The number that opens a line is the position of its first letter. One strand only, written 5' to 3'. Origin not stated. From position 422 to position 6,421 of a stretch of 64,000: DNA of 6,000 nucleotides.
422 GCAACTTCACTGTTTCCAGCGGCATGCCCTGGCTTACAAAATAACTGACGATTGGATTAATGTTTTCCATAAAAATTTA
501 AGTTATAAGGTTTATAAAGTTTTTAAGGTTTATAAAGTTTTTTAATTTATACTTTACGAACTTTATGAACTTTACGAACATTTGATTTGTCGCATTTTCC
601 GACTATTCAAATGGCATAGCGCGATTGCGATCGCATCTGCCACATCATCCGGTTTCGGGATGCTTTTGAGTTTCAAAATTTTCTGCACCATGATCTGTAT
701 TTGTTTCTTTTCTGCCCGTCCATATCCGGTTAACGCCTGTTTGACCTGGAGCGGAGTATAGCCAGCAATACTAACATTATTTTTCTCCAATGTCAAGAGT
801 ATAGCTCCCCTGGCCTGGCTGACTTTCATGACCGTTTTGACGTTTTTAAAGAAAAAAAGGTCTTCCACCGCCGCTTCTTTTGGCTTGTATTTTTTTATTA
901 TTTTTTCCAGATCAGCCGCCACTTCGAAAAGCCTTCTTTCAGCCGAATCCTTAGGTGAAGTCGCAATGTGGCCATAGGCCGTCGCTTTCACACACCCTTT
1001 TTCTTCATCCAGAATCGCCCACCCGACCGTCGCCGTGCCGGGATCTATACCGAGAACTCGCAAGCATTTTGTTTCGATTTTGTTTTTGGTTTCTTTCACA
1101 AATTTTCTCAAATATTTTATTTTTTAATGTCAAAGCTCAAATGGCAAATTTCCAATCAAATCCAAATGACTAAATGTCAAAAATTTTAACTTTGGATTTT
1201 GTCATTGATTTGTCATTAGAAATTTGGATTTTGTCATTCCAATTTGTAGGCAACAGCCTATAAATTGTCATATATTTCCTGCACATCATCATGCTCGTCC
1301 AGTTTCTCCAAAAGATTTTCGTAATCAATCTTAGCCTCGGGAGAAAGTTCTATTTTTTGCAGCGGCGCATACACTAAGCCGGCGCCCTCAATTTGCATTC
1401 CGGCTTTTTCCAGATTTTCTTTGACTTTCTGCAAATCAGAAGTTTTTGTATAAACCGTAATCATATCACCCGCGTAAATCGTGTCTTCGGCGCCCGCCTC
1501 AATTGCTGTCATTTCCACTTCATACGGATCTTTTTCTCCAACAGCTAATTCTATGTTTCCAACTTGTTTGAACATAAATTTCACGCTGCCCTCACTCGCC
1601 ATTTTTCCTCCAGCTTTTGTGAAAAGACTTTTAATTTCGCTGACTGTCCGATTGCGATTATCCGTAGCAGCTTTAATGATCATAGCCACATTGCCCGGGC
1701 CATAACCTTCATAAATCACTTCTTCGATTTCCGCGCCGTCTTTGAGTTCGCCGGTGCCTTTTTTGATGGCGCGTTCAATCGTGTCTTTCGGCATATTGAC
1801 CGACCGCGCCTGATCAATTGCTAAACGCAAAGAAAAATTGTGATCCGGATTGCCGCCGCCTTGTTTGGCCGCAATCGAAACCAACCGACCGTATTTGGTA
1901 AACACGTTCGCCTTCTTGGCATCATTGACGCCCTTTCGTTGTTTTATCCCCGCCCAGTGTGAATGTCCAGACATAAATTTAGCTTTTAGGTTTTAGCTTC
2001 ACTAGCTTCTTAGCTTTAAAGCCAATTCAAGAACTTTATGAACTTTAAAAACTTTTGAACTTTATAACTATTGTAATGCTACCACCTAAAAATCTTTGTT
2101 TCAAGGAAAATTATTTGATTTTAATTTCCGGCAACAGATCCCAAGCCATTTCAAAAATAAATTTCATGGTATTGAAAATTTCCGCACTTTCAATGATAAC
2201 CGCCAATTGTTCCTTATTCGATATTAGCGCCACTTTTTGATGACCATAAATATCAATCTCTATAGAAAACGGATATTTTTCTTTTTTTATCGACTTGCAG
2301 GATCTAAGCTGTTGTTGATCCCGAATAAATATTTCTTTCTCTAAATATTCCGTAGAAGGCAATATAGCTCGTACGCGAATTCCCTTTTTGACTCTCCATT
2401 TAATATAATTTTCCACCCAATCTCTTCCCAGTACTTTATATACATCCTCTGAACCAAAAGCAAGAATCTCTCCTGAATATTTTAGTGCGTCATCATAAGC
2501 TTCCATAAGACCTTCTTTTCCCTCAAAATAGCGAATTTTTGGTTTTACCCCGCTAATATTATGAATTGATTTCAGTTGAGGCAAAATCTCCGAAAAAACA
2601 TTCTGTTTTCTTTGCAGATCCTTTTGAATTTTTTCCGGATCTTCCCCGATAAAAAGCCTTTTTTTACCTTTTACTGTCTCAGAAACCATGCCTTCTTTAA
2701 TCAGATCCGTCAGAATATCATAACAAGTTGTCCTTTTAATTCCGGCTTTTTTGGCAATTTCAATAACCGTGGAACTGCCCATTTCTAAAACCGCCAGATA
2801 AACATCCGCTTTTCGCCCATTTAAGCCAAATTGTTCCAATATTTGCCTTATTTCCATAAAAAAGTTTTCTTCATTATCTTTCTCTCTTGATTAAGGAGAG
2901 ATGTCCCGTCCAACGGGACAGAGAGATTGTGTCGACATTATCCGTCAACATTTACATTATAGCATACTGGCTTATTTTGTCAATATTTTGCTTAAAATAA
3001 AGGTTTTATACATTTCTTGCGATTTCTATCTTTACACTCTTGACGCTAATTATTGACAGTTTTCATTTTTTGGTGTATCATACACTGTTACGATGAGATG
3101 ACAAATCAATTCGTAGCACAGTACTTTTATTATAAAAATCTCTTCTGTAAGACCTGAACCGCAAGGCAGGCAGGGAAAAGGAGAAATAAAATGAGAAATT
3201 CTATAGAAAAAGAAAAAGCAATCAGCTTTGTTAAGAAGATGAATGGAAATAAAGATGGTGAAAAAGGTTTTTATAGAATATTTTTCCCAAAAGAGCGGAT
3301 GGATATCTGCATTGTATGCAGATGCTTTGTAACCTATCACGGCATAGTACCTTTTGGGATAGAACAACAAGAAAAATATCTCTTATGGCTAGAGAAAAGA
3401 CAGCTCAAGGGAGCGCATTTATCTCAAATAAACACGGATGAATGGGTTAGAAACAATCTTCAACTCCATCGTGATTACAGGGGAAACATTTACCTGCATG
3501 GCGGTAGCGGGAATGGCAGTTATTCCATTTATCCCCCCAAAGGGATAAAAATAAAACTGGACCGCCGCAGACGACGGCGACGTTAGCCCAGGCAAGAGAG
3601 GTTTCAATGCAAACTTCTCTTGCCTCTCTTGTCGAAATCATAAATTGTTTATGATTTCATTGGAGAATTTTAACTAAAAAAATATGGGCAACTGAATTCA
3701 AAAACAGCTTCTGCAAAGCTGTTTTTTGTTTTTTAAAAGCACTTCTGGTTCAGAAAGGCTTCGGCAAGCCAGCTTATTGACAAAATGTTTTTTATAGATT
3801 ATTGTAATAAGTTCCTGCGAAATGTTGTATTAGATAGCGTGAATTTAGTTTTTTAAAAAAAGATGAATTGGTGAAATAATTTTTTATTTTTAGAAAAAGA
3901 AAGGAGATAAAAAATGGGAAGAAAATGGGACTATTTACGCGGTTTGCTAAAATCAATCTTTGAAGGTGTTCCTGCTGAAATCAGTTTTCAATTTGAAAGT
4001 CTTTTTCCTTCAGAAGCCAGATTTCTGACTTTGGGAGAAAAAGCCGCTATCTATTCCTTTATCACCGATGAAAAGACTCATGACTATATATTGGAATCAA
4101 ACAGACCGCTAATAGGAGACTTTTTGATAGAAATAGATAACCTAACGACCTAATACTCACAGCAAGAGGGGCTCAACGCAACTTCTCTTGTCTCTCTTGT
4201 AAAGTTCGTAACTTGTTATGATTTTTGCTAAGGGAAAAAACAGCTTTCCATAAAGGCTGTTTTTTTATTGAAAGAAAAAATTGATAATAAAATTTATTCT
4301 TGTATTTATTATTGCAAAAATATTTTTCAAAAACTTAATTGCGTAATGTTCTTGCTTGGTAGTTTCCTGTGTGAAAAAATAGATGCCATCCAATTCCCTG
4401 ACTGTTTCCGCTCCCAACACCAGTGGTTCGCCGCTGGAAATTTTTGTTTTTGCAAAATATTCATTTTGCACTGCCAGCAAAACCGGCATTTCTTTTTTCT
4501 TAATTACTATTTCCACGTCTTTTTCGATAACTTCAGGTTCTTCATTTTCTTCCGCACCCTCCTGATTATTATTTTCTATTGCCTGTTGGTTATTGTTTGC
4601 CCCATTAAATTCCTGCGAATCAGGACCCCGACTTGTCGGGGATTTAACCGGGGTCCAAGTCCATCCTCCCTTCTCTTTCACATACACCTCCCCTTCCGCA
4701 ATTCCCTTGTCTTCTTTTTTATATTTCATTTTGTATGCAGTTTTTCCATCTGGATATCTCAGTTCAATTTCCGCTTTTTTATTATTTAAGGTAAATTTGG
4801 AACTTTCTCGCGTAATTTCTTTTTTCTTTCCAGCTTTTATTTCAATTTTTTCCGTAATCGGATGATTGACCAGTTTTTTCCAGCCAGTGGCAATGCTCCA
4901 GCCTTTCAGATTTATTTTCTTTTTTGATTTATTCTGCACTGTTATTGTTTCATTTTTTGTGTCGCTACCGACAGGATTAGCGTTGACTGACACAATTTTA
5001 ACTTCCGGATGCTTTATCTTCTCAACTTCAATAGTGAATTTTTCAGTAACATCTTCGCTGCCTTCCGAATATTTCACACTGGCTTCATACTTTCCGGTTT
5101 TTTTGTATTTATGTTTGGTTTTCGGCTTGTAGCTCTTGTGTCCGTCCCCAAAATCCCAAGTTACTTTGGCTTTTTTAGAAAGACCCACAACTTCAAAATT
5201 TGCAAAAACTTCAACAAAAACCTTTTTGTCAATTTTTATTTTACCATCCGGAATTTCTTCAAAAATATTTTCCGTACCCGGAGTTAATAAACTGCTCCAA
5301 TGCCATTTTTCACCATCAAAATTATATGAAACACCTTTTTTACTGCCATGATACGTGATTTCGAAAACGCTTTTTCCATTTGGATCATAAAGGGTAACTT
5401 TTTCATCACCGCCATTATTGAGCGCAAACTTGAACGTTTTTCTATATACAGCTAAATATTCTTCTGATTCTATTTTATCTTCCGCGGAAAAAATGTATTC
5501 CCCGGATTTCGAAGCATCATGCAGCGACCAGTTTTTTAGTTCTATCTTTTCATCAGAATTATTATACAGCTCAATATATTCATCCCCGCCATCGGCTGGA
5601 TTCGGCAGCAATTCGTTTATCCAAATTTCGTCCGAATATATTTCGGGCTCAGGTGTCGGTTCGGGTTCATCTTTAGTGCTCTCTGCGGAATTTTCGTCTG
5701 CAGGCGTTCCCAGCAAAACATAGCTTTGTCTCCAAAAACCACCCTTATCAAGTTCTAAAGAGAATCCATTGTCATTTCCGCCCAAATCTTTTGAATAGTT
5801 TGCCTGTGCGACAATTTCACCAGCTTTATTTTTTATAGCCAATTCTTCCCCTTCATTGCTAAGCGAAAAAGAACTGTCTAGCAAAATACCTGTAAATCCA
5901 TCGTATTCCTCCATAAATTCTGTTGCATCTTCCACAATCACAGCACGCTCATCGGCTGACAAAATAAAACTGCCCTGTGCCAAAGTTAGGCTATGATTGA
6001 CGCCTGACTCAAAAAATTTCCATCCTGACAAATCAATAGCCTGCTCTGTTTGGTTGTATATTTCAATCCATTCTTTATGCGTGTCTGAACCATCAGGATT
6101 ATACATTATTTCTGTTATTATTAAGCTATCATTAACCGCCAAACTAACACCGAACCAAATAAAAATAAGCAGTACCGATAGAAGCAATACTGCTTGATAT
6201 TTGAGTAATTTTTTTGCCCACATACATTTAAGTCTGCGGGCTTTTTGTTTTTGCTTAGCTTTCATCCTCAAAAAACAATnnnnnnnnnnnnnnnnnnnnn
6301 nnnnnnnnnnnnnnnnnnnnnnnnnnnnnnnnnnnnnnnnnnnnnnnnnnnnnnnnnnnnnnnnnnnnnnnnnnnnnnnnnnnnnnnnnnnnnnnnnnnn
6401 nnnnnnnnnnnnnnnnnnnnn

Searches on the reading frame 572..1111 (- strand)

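Call 38: search_protein_families(library=pfam, proteins=[window:572-1111:-], max_evalue=0.001)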
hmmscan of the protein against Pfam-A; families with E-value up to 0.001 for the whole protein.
window:572-1111:- (179 aa): 1 family
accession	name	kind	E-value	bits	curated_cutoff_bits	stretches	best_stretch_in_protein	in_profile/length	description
PF02075.23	RuvC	-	2.3e-49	167.5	22.2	1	19-167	1-148/148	Crossover junction endodeoxyribonuclease RuvC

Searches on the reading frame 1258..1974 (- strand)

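Call 38: search_protein_families(library=pfam, proteins=[window:1258-1974:-], max_evalue=0.001)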
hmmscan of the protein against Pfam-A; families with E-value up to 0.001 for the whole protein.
window:1258-1974:- (238 aa): 2 families
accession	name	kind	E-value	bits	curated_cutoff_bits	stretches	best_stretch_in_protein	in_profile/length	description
PF01709.26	Transcrip_reg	-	3.3e-51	173.6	27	1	84-238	2-160/160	TACO1/YebC second and third domain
PF20772.2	TACO1_YebC_N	-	2.1e-30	105.4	36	1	5-76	1-73/73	TACO1/YebC protein N-terminal domain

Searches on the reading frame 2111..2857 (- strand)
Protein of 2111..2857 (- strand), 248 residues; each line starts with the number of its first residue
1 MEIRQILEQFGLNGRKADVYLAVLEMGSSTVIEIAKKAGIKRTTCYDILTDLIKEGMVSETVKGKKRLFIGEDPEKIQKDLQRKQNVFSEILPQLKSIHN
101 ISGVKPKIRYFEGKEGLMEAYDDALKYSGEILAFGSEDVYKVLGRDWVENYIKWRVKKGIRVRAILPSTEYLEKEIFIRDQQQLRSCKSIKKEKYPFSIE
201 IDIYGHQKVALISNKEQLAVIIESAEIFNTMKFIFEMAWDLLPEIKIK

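Call 38: search_protein_families(library=pfam, proteins=[window:2111-2857:-], max_evalue=0.001)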
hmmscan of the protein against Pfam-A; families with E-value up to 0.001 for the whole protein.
window:2111-2857:- (248 aa): 2 families
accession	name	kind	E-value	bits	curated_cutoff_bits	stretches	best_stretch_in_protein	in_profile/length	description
PF01978.25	TrmB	-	1e-13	51.3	25.6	1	7-68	1-61/68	Sugar-specific transcriptional regulator TrmB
PF22194.2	F-93_WHD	-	1.2e-06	29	28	1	29-73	12-61/62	F-93, winged-helix domain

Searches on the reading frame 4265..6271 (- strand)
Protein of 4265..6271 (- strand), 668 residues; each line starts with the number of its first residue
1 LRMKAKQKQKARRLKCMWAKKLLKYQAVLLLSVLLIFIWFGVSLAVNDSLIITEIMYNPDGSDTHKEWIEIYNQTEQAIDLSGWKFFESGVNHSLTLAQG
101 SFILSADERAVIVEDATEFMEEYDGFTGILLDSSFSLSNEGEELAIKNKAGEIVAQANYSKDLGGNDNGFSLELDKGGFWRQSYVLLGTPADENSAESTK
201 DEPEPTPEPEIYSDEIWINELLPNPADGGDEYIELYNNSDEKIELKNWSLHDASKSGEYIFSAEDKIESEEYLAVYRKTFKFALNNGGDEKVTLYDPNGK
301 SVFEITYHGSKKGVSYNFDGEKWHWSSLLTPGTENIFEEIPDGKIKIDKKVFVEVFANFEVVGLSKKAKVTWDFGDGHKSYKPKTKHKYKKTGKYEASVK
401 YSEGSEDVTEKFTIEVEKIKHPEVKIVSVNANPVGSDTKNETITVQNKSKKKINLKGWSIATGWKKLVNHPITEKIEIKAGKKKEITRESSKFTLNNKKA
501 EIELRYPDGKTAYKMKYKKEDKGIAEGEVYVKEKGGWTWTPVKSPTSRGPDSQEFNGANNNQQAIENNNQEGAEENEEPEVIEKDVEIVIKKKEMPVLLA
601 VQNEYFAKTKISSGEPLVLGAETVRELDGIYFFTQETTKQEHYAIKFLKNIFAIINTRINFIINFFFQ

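Call 9: search_protein_families(library=pfam, proteins=[window:4265-6271:-], max_evalue=0.001)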
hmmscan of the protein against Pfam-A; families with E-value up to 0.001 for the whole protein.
window:4265-6271:- (668 aa): 4 families
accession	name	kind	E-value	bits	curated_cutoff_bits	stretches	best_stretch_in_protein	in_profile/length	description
PF00932.25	LTD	-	7.6e-44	149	34.3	3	214-307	6-107/109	Lamin Tail Domain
PF18911.6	PKD_4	-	6.8e-08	32.9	27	1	357-414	24-83/85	PKD domain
PF00801.26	PKD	-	7.4e-07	29.5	23.5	1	366-416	28-80/80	PKD domain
PF01835.25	MG2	-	0.00016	22.4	32.8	0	486-535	22-74/96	MG2 domain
